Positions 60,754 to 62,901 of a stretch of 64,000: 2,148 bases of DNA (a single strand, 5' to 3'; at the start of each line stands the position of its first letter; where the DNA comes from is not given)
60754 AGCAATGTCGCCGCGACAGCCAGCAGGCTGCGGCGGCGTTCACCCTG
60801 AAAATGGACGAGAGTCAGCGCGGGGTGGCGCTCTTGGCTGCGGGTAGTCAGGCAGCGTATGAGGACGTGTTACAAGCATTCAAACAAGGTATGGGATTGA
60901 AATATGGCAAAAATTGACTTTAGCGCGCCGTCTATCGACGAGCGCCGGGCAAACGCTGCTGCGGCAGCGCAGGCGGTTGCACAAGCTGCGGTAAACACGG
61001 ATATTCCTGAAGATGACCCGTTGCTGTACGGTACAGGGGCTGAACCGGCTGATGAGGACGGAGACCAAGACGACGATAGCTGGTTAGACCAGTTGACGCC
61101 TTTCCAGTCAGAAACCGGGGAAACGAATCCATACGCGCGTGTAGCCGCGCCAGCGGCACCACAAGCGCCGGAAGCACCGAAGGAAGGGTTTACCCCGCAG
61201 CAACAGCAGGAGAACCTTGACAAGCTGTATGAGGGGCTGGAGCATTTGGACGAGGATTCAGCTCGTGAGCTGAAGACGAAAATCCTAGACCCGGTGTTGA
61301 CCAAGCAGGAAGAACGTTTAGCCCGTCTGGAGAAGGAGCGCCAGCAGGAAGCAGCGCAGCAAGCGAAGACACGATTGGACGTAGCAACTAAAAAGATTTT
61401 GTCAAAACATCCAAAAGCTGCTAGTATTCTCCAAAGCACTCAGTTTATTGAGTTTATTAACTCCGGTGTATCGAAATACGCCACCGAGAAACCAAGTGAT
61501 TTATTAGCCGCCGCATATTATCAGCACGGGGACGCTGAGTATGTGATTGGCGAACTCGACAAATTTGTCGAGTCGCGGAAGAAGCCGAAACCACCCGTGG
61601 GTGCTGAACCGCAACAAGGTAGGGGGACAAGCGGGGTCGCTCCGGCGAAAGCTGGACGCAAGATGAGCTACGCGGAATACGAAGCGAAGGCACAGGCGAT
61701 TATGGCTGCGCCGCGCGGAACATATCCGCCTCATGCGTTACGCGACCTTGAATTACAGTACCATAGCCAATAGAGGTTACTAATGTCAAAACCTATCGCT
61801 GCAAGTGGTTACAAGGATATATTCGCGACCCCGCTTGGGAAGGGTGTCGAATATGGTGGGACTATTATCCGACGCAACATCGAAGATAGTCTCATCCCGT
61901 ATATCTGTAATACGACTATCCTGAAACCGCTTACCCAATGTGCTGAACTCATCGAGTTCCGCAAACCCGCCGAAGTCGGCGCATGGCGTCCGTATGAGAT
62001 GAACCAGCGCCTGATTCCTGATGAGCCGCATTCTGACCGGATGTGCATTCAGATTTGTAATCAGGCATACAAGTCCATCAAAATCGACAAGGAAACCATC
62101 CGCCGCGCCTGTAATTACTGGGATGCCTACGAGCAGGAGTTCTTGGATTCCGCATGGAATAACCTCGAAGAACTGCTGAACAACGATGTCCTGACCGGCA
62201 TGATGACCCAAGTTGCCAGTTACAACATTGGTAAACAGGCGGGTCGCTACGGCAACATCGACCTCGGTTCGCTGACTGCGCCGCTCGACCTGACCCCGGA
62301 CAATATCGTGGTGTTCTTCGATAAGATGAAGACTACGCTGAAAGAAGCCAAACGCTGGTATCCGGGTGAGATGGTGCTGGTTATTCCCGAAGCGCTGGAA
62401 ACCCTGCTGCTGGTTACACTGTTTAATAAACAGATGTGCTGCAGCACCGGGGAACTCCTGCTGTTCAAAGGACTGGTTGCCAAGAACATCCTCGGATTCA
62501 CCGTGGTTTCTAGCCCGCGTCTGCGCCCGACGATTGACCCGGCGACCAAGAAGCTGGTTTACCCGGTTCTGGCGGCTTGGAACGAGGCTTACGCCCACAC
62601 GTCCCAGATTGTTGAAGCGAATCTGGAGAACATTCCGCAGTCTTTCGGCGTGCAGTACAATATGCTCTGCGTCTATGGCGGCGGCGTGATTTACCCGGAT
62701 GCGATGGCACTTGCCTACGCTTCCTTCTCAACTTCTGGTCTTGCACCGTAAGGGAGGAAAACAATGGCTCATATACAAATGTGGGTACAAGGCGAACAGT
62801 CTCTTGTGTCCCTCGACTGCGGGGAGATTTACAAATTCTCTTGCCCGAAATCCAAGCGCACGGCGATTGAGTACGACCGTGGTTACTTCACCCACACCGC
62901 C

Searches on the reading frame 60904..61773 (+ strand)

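Call 43: search_protein_families(library=phrogs, proteins=[window:60904-61773:+], max_evalue=0.001)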
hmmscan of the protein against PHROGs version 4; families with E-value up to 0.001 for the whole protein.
window:60904-61773:+ (289 aa): 1 family
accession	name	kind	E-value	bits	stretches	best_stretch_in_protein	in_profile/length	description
phrog_37891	-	unknown function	4.1e-07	30.8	1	99-224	138-277/343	-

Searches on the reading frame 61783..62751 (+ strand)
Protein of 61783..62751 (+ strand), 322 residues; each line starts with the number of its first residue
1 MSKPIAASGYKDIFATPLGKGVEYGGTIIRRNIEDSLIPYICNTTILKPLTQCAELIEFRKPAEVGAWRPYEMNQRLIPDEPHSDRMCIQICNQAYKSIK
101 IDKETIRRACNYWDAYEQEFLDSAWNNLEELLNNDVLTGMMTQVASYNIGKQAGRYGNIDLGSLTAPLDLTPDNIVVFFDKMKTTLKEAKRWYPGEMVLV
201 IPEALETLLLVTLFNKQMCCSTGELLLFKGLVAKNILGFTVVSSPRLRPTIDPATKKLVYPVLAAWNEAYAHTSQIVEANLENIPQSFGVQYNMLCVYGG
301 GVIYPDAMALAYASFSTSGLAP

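Call 43: search_protein_families(library=phrogs, proteins=[window:61783-62751:+], max_evalue=0.001)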
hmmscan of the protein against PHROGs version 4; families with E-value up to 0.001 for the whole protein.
window:61783-62751:+ (322 aa): 1 family
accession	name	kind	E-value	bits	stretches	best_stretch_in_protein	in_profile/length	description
phrog_267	-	head and packaging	2.4e-09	37.8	1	135-319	149-331/410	major head protein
